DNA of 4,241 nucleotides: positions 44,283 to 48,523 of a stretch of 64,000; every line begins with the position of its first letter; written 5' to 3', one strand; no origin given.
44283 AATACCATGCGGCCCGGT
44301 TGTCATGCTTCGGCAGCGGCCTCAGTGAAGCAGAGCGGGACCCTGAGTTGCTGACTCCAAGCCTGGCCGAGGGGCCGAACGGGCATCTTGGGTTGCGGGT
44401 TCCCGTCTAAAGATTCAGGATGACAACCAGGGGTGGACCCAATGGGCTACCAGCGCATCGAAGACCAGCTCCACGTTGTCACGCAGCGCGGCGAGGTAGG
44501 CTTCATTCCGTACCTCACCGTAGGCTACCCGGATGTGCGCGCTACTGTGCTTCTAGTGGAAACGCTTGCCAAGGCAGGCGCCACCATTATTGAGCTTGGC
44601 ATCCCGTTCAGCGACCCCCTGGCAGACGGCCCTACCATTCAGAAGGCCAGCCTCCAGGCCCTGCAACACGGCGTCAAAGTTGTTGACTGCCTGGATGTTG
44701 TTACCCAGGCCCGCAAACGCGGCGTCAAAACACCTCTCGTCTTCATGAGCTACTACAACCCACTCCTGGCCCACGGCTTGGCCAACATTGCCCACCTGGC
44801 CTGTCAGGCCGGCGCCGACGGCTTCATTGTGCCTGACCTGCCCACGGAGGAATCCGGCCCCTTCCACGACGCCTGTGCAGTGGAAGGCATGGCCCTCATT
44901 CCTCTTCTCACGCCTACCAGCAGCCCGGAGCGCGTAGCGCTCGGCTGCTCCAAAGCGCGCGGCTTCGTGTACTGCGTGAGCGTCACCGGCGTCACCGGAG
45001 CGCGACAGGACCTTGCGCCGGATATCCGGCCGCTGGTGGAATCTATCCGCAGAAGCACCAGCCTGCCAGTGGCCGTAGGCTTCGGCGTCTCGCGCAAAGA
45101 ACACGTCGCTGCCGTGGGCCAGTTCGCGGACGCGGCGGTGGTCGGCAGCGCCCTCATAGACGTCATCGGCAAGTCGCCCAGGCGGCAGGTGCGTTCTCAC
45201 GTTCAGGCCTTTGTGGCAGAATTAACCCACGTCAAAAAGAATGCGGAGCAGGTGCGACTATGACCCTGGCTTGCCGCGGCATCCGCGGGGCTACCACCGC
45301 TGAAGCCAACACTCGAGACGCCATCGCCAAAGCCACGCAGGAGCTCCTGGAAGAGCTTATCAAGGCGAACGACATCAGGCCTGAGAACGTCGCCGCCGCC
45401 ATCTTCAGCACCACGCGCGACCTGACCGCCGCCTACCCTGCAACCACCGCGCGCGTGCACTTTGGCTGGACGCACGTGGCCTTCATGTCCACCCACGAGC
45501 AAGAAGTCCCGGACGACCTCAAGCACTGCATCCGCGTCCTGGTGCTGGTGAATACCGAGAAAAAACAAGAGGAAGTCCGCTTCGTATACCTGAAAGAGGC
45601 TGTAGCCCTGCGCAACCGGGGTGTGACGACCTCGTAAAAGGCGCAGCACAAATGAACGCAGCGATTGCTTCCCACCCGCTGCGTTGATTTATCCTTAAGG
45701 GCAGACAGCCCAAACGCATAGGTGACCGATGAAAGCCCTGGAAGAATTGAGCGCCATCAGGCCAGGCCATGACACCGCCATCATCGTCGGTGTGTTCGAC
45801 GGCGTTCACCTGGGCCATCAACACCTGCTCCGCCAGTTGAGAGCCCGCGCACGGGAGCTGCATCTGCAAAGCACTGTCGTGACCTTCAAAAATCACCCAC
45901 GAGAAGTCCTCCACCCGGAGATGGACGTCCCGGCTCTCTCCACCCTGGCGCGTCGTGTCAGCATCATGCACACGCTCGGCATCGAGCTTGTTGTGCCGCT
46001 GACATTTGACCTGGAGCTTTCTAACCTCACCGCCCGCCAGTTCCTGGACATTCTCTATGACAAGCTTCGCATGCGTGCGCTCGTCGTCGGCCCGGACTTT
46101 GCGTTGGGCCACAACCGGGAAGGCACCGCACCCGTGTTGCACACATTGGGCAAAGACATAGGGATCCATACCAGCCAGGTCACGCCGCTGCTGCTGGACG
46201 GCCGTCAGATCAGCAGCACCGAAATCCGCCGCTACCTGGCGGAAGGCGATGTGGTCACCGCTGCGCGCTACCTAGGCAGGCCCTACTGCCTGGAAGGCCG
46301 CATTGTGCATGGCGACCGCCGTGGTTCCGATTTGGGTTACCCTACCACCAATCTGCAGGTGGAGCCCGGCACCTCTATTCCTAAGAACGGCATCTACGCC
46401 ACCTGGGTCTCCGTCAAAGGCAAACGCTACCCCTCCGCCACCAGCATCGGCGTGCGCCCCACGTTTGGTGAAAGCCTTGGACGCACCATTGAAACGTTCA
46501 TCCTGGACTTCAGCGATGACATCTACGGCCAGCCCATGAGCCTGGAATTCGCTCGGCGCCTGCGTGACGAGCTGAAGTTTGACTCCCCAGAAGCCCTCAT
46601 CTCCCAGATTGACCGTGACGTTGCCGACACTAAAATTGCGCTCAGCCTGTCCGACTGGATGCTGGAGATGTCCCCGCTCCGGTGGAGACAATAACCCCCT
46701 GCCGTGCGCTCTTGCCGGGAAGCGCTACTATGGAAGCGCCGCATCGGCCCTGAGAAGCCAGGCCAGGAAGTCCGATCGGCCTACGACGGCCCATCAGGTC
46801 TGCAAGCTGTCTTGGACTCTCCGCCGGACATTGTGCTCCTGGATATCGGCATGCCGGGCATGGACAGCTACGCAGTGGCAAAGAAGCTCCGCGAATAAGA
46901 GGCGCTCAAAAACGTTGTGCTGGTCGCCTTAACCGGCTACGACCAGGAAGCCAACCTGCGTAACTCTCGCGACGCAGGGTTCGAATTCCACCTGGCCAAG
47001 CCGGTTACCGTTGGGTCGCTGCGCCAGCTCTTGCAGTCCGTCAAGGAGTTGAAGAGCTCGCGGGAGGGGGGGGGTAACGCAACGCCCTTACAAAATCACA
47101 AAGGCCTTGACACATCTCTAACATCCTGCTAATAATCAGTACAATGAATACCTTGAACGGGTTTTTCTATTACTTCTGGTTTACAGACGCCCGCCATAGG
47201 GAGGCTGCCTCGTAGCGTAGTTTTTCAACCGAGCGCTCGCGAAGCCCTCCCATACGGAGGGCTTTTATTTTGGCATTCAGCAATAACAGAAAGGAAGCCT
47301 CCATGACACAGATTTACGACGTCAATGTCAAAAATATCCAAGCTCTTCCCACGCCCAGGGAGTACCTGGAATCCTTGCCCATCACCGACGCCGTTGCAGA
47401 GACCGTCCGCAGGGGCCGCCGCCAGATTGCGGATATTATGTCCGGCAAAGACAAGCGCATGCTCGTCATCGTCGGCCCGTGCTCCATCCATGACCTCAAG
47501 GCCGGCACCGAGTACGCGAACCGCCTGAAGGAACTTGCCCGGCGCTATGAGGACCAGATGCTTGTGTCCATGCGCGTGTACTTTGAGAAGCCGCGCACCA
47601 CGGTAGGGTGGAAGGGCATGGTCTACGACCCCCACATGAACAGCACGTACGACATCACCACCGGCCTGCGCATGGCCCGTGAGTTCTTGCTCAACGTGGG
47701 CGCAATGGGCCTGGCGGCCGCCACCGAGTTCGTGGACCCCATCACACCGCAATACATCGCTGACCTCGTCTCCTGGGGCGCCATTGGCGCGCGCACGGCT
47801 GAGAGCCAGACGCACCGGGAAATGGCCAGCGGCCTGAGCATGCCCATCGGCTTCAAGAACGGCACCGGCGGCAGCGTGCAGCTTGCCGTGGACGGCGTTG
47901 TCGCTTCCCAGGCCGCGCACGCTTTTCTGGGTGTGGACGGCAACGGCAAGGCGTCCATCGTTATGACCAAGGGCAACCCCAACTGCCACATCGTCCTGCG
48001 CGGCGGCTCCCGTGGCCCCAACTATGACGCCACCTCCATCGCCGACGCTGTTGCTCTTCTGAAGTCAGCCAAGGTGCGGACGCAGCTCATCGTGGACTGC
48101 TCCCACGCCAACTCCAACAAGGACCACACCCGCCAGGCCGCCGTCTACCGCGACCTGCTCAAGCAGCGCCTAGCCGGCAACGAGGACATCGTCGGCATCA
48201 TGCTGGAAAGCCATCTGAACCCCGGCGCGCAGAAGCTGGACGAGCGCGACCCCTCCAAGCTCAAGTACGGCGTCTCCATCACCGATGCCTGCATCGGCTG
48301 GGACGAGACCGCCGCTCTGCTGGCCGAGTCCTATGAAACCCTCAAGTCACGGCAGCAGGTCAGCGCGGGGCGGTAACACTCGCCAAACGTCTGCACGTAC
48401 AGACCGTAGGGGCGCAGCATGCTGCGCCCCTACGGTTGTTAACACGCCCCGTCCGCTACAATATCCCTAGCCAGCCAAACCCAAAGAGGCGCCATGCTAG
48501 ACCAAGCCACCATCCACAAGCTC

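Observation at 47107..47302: Candidate ribosome-mediated attenuator: leaderless 23-codon uORF with FFYYFWF upstream of DAHP synthase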

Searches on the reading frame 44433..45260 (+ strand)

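Call 65: search_protein_families(library=pfam, proteins=[window:44433-45260:+], max_evalue=0.001)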
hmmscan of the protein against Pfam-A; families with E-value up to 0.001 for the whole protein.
window:44433-45260:+ (276 aa): 1 family
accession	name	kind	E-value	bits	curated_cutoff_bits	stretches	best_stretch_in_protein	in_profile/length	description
PF00290.26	Trp_syntA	-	2.9e-84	282.5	27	1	17-261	5-248/259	Tryptophan synthase alpha chain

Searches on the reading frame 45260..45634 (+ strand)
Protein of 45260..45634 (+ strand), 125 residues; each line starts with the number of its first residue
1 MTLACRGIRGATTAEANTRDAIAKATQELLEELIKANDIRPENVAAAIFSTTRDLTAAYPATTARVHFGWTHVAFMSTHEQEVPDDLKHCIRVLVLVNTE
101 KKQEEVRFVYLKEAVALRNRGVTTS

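Call 67: search_protein_families(library=pfam, proteins=[window:45260-45634:+], max_evalue=0.001)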
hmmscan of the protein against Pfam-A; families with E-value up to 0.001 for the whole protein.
window:45260-45634:+ (125 aa): 1 family
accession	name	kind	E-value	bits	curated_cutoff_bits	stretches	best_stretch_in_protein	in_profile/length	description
PF07736.16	CM_1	-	5e-41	140.2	27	1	6-119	2-114/116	Chorismate mutase type I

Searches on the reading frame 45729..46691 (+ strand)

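Call 65: search_protein_families(library=pfam, proteins=[window:45729-46691:+], max_evalue=0.001)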
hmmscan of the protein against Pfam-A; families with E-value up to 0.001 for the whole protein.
window:45729-46691:+ (321 aa): 3 families
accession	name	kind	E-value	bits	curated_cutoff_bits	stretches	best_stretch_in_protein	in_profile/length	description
PF01687.23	Flavokinase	-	5.2e-43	146.6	19.6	1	182-302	1-121/124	Riboflavin kinase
PF06574.18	FAD_syn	-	1.3e-42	145.8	27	1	14-164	6-157/158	FAD synthetase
PF01467.32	CTP_transf_like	-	2.1e-05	25.2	21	1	18-168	1-132/133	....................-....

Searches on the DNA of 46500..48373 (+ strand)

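Call 3: search_rna_families(source=window, start=46500, end=48000, threshold=evalue, max_evalue=10, show_alignments=3)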
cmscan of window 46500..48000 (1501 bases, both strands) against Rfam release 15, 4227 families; matches with E-value up to 10: 6.
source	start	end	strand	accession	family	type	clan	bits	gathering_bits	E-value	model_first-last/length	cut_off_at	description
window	47216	47270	+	RF01859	Phe_leader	Cis-reg; leader;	-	18.9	55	3.9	1-125/125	no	Phenylalanine leader peptide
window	47241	47296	-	RF01393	isrJ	Gene; sRNA;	-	18.6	37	1.7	1-75/75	no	isrJ Hfq binding RNA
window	46693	46759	-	RF03451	mir-3188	Gene; miRNA;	-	18.6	93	6.8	1-86/86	no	mir-3188 microRNA precursor family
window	47413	47478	-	RF00159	snoZ168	Gene; snRNA; snoRNA; CD-box;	-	17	36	3.2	1-82/82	no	Small nucleolar RNA Z168/Z174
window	47171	47274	+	RF01772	rnk_pseudo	Cis-reg; leader;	-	16.6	55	9.3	1-108/108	no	Pseudomonas rnk leader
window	47885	47967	+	RF03662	mir-2060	Gene; miRNA;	-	16.4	54.5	3.4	1-94/94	no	mir-2060 microRNA precursor family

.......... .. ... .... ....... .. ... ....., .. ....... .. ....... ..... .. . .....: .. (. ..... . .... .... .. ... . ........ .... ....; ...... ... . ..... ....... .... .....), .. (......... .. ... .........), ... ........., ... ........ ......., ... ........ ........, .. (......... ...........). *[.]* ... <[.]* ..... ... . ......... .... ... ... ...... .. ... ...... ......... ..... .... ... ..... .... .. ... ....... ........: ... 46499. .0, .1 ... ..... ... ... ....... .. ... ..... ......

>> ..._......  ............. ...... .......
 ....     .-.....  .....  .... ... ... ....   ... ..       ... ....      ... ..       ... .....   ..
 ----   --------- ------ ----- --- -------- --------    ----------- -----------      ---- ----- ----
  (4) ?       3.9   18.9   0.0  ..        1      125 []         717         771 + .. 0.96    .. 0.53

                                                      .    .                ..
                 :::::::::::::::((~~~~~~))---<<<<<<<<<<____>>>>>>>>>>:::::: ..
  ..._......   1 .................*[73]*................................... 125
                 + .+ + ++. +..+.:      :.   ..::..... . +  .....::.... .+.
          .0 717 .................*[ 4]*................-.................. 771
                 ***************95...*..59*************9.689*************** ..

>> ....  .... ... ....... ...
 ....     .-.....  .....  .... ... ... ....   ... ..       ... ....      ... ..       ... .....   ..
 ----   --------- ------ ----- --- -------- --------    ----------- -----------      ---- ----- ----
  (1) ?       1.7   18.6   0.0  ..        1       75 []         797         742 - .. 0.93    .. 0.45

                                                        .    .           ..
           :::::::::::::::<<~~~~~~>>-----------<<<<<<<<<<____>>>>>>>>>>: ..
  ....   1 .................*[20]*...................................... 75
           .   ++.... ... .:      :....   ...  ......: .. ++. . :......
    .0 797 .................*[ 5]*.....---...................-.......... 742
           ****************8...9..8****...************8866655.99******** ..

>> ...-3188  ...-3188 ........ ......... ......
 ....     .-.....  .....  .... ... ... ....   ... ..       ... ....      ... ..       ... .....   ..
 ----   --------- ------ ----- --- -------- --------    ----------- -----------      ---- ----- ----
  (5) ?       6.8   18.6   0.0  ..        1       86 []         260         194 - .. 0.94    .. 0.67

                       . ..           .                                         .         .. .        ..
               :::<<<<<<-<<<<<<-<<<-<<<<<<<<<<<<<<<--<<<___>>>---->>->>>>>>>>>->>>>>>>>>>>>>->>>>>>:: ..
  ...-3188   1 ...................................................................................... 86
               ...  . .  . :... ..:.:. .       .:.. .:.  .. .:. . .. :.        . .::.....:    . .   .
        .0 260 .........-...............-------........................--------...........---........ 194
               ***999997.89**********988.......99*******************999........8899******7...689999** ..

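Call 50: search_rna_families(sources=[L016, L022, L026, L039, L044, L054, L102, L105, L140, L158, L161, L164, L165, L168, L169, L172, L173, L009, L002, L004], threshold=gathering)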
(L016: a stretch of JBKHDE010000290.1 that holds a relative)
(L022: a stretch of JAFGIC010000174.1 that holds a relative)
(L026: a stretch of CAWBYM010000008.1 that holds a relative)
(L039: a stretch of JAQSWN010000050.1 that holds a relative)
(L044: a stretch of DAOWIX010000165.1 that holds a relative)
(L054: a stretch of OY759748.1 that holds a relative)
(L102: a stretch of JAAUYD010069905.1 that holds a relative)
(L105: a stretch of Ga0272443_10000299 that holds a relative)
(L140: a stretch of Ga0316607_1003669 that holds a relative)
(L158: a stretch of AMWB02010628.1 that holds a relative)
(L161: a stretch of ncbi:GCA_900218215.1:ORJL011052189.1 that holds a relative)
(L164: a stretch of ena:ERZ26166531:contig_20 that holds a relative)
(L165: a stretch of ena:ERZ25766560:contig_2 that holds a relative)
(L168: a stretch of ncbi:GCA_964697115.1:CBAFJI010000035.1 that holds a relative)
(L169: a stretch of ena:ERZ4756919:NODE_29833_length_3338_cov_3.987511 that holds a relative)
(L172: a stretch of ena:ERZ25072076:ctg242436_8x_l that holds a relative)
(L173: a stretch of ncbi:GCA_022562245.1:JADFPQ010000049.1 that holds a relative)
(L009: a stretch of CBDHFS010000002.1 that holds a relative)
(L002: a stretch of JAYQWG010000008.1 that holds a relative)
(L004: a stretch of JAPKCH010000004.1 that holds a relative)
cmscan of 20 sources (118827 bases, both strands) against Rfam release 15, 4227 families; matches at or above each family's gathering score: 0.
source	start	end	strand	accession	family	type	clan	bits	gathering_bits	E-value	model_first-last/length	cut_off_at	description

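Call 80: build_rna_model(alignment_id=A2, structure=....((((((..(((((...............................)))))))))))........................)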
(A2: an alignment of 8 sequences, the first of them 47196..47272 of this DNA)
Model R1 built from alignment A2 (8 sequences, 83 columns); structure: as given.
model positions 78; base pairs 11; branch points 0; effective number of sequences 8; information 0.658 bits per position. Calibrated on 0.2 Mb of random sequence (short: E-values are rough).
structure used (alignment columns):
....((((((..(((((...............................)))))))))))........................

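Call 81: search_with_rna_model(model_id=R1, sources=[window, L001, L002, L003, L004, L005, L006, L007, L008, L009, L010, L011, L012, L013, L014, L015, L016, L017, L020, L022, L026, L028, L039, L044, L054, L062, L081, L082, L083, L084, L085, L086, L087, L088, L089, L090, L091, L092, L093, L094, L095, L096, L097, L098, L099, L100, L101, L102, L103, L104, L105, L106, L107, L108, L109, L110, L111, L112, L113, L114, L115, L116, L117, L118, L119, L120, L140, L150, L158, L161, L164, L165, L166, L167, L168, L169, L171, L172, L173, L174], max_evalue=1, make_alignment=true)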
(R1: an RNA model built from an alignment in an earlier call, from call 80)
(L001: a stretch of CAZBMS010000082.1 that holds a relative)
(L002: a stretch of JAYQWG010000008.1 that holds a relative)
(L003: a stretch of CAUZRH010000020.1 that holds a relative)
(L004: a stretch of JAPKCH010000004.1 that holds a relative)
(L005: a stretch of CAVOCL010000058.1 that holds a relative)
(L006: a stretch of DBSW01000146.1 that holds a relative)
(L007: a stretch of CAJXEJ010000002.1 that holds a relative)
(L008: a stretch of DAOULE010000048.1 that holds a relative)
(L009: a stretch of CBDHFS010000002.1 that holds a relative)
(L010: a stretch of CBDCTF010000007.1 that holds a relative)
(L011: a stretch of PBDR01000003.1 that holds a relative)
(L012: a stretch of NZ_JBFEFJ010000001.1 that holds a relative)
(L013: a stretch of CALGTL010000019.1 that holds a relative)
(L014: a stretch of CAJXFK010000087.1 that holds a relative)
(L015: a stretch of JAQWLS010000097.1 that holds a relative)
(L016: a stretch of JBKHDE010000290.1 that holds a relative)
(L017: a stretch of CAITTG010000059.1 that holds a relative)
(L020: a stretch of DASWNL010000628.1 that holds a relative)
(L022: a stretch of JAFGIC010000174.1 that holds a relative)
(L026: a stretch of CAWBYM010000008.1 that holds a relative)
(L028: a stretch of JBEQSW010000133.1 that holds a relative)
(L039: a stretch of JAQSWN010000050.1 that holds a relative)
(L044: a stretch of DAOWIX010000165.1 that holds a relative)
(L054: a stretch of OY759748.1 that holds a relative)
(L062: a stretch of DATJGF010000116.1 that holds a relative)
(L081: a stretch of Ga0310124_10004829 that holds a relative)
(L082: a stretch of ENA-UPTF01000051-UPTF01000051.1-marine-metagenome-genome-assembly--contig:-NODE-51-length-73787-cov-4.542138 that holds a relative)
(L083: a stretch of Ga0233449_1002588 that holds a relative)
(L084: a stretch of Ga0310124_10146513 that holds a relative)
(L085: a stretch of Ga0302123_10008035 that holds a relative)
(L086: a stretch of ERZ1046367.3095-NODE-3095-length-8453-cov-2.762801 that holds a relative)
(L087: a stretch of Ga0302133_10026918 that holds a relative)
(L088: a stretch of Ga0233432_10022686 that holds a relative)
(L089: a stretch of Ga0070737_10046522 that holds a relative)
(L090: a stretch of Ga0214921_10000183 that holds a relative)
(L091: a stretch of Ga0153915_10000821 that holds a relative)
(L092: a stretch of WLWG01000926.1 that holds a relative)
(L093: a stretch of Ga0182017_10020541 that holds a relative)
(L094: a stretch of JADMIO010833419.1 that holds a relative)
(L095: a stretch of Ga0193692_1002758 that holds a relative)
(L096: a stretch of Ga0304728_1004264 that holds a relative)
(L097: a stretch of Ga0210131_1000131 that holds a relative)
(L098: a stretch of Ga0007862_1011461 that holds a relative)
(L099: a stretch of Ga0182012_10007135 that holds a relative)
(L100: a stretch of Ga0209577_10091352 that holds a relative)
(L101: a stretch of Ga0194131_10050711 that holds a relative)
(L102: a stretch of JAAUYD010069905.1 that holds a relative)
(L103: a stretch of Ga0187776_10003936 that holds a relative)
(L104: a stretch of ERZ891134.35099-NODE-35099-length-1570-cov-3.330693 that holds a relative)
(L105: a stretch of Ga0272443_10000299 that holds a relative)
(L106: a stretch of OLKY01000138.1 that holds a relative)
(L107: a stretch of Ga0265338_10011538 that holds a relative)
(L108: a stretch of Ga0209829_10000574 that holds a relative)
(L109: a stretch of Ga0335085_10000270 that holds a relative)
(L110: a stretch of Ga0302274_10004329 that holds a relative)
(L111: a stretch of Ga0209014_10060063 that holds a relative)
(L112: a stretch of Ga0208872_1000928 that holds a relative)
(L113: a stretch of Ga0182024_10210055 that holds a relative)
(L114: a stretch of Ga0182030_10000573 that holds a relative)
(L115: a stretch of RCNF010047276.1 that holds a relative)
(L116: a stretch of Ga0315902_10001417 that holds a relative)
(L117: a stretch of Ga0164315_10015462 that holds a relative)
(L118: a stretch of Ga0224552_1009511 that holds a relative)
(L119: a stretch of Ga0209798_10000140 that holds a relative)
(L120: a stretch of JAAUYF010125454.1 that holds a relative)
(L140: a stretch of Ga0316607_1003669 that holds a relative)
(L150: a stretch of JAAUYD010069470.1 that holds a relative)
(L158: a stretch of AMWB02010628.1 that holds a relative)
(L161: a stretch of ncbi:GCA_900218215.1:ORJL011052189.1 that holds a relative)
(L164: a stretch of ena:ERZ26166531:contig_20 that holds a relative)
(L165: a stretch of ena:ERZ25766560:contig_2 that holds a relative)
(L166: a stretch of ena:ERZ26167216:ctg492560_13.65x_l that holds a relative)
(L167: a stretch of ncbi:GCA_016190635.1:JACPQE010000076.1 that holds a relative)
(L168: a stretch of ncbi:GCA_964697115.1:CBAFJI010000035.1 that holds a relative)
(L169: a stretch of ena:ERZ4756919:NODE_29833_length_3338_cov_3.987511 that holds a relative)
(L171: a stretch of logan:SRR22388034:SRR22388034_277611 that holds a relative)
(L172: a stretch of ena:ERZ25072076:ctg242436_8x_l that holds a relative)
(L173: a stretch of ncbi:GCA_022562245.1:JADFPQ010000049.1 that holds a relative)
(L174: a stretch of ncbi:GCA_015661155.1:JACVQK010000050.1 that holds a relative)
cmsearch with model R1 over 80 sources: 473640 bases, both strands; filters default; matches with E-value up to 1: 11.
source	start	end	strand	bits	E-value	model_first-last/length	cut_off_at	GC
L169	224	301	+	69.2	3.2e-17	1-78/78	no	0.69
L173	1670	1745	+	66.6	1.8e-16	1-78/78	no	0.57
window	47195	47272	+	64.6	6.8e-16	1-78/78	no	0.55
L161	2889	2966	+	64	1e-15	1-78/78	no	0.58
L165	2887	2965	+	63.5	1.4e-15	1-78/78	no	0.54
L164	2891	2969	+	57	1.1e-13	1-78/78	no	0.52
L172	1906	1977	+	50.3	1e-11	1-78/78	no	0.5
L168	2912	2983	+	46.6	1.2e-10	1-78/78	no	0.53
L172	1940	2055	-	15.2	0.17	1-78/78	no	0.46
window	47181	47254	-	14.9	0.2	1-78/78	no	0.59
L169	215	283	-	13.3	0.61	1-78/78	no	0.74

Alignment A3: 11 matches aligned to the model, 148 columns, each read 5' to 3' on its own strand. Consensus structure (alignment columns), stored with it:
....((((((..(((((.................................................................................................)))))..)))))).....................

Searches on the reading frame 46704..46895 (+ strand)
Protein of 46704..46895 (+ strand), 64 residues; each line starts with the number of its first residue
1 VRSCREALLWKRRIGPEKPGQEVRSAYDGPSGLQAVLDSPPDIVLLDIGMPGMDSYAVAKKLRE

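Call 65: search_protein_families(library=pfam, proteins=[window:46704-46895:+], max_evalue=0.001)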
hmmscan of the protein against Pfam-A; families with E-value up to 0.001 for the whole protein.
window:46704-46895:+ (64 aa): 1 family
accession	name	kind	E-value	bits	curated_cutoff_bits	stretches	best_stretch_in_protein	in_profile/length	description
PF00072.30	Response_reg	-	2.8e-07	31.1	30.2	1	18-64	20-66/111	Response regulator receiver domain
